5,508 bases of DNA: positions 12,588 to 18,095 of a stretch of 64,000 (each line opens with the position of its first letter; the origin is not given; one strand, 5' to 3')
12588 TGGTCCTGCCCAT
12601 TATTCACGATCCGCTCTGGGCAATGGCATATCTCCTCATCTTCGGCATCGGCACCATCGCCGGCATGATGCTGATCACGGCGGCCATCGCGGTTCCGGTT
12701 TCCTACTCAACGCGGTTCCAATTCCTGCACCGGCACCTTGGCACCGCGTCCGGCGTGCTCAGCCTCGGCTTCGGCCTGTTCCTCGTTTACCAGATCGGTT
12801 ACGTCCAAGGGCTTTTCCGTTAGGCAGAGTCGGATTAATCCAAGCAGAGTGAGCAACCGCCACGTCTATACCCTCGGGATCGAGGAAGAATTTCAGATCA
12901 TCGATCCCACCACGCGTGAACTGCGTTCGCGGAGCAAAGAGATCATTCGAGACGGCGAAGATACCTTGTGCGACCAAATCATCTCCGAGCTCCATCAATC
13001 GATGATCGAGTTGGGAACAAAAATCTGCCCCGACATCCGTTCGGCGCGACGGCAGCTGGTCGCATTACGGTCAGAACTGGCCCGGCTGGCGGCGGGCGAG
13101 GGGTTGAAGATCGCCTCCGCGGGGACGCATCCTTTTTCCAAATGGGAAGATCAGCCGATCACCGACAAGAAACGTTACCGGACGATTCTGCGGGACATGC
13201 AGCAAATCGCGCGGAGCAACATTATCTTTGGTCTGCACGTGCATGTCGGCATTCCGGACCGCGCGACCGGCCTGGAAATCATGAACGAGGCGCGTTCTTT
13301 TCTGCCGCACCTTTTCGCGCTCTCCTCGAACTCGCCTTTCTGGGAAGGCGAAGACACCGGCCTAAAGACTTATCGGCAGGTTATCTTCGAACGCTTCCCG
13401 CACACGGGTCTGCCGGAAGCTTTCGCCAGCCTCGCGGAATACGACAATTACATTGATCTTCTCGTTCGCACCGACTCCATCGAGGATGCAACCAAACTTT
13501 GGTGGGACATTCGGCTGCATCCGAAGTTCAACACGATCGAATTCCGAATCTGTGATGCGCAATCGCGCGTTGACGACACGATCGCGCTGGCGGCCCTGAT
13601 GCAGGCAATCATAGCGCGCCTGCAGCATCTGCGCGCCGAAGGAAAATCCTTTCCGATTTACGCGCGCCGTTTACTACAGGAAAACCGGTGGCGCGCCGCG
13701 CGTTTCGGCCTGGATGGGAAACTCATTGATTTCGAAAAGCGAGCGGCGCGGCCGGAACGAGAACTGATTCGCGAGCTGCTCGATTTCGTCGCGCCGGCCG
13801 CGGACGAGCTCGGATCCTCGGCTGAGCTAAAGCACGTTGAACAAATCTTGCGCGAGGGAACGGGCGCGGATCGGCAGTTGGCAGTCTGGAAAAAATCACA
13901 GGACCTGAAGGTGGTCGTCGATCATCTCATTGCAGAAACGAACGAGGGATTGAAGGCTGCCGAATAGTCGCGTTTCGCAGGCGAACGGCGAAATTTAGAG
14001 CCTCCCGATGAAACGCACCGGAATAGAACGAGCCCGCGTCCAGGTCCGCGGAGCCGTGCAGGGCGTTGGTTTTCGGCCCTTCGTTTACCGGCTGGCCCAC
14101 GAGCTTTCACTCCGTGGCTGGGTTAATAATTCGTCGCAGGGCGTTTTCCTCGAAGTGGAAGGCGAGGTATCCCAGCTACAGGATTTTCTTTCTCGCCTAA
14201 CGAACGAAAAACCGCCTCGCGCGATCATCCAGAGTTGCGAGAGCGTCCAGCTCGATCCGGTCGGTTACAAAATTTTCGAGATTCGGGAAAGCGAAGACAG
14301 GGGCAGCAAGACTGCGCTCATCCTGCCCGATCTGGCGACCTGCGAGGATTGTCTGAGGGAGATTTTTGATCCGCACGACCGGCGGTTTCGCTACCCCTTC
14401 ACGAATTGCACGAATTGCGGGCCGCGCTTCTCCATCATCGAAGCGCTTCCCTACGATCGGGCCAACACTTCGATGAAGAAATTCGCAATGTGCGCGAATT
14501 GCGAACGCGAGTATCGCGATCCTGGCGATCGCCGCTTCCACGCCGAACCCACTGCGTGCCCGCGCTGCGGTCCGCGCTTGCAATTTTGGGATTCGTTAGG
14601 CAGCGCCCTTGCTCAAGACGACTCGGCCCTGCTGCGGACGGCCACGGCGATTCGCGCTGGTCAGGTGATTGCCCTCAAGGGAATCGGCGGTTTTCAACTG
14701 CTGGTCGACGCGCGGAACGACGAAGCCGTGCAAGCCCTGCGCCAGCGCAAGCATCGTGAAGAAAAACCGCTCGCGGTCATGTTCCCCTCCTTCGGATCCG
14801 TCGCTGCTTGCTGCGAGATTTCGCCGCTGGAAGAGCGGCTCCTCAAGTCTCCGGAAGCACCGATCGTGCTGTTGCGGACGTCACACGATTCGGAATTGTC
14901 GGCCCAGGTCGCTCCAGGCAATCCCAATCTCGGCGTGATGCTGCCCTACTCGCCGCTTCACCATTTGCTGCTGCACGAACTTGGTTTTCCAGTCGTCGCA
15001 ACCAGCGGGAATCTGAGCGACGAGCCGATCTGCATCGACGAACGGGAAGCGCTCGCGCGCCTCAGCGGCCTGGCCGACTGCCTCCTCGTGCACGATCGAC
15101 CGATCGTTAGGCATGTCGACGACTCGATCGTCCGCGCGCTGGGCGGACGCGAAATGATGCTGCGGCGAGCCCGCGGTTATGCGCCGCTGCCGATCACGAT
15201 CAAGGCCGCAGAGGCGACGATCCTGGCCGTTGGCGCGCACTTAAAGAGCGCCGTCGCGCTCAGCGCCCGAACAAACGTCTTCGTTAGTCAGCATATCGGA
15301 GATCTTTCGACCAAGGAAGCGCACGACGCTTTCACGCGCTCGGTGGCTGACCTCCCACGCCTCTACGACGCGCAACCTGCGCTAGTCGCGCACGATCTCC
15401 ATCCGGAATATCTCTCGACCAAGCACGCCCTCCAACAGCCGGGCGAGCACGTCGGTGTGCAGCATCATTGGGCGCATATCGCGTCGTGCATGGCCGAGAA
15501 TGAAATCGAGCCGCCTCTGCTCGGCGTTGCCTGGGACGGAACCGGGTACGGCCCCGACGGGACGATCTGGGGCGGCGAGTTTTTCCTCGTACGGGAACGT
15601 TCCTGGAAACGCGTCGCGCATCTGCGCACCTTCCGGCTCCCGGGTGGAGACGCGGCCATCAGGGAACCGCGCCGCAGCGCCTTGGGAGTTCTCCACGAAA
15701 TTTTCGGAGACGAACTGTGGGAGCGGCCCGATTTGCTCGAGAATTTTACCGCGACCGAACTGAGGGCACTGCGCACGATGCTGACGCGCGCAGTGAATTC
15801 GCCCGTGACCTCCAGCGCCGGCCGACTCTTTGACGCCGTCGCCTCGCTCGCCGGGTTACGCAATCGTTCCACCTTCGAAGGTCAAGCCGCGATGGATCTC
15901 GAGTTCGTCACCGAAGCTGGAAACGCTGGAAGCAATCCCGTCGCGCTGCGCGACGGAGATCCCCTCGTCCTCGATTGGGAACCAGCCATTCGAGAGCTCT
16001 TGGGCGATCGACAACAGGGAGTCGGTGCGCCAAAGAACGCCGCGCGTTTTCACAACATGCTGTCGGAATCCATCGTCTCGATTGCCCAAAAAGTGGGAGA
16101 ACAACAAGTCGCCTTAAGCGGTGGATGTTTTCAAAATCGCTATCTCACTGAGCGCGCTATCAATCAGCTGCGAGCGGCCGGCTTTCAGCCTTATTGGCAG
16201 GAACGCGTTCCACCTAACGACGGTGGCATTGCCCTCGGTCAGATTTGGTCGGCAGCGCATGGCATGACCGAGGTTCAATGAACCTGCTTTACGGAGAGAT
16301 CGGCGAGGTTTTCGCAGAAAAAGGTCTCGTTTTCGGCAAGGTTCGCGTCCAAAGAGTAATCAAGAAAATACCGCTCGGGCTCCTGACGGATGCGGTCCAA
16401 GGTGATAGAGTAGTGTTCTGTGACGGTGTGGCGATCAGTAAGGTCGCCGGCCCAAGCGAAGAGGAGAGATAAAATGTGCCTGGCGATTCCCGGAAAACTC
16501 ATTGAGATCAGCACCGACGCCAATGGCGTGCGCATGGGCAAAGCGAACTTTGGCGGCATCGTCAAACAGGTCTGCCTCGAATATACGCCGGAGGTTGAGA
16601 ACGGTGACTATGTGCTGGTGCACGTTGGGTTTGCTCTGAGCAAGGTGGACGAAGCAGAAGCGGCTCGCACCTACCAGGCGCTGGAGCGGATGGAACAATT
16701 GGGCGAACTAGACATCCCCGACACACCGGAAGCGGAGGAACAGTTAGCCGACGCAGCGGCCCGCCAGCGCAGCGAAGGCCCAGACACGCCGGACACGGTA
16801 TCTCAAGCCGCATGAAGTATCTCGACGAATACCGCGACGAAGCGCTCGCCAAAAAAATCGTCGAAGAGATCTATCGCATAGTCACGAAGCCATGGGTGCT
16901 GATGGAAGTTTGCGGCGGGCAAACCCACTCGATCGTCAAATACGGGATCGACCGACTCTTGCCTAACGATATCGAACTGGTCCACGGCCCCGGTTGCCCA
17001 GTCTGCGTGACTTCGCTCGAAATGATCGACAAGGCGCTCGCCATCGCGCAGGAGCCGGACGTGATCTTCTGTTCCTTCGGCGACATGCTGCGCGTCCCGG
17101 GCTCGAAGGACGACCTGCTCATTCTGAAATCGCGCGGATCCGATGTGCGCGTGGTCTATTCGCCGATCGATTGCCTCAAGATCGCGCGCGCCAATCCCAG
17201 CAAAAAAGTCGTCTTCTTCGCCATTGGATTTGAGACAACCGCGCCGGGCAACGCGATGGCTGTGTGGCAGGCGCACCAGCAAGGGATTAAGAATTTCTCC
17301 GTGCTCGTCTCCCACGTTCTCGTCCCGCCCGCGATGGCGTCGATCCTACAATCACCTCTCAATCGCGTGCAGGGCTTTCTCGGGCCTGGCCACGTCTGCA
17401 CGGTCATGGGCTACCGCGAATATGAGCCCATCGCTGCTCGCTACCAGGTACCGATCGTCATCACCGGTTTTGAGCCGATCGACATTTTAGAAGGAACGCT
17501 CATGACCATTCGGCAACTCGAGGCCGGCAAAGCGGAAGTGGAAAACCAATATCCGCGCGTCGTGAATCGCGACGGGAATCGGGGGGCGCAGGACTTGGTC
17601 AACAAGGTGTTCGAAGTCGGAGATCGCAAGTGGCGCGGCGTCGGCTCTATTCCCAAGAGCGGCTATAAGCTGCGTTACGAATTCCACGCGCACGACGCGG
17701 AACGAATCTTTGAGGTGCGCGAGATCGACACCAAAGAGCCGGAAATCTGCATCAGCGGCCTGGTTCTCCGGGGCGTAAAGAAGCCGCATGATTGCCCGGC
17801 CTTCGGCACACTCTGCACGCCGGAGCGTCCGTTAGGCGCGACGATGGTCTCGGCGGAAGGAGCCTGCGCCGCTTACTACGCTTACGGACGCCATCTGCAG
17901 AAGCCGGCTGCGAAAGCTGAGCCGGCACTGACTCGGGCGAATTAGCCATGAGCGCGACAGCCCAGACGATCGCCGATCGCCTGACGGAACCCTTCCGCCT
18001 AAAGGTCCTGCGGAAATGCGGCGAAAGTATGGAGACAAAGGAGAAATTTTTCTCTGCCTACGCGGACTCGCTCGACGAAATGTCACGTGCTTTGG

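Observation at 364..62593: Hyper-abundant non-palindromic octamer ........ (consensus T-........-R) scattered through genes on both strands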

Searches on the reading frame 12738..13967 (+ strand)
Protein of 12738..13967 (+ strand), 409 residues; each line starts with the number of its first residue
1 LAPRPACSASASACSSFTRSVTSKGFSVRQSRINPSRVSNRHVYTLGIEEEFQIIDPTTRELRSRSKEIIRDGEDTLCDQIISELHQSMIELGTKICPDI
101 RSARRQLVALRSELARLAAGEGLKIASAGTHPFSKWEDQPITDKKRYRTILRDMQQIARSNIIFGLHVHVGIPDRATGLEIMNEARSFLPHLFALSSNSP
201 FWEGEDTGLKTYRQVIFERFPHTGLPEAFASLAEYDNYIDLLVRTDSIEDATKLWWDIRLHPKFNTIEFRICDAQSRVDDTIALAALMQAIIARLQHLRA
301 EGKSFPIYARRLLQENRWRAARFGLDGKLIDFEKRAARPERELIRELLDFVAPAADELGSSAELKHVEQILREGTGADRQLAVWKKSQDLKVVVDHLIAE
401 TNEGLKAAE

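Call 16: search_protein_families(library=pfam, proteins=[window:12738-13967:+], max_evalue=0.01)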
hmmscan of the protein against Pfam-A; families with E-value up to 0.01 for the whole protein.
window:12738-13967:+ (409 aa): 1 family
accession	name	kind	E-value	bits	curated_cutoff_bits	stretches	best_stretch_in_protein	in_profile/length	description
PF04107.18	GCS2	-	2.3e-65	221.3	21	1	46-324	1-290/291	Glutamate-cysteine ligase family 2(GCS2)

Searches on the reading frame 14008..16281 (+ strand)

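Call 6: search_protein_families(library=pfam, proteins=[window:14008-16281:+])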
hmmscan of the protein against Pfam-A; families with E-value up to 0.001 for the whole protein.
window:14008-16281:+ (757 aa): 5 families
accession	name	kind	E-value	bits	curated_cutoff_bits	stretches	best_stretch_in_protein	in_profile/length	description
PF22521.2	HypF_C_2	-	1.6e-81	274.1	27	1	506-745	1-241/241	Carbamoyltransferase, Kae1-like Domain, second subdomain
PF01300.24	Sua5_yciO_yrdC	-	5.9e-46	156.6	25.1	1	214-387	2-177/178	Telomere recombination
PF07503.17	zf-HYPF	-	2.7e-34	117.1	23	2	111-144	1-34/34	HypF finger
PF17788.7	HypF_C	-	1e-30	106.8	23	1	402-497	3-99/99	HypF Kae1-like domain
PF00708.24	Acylphosphatase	-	6.1e-22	78.1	22.5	1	10-91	2-84/85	Acylphosphatase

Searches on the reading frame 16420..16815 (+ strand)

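Call 16: search_protein_families(library=pfam, proteins=[window:16420-16815:+], max_evalue=0.01)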
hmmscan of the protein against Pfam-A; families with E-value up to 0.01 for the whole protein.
window:16420-16815:+ (131 aa): 1 family
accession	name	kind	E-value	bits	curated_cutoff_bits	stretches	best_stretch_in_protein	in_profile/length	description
PF01455.23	HupF_HypC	-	1.8e-24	86.1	28.5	1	19-88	1-65/65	HupF/HypC family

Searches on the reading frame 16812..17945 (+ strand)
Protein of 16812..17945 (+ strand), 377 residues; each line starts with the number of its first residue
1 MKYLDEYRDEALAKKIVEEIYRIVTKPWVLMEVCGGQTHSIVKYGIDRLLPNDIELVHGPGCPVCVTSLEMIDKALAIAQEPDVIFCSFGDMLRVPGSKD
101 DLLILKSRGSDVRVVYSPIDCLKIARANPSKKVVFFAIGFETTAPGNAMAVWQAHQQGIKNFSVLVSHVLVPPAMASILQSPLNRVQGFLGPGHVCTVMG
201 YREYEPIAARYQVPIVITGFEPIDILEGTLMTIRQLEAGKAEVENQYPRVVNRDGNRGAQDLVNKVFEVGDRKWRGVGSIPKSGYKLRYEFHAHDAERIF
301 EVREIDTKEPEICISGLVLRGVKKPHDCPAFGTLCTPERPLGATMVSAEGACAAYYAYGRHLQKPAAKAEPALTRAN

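Call 16: search_protein_families(library=pfam, proteins=[window:16812-17945:+], max_evalue=0.01)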
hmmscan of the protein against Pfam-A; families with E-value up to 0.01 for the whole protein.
window:16812-17945:+ (377 aa): 1 family
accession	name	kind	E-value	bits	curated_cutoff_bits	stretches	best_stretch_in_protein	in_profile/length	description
PF01924.21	HypD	-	1.1e-153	512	25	1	12-359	2-351/351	Hydrogenase formation hypA family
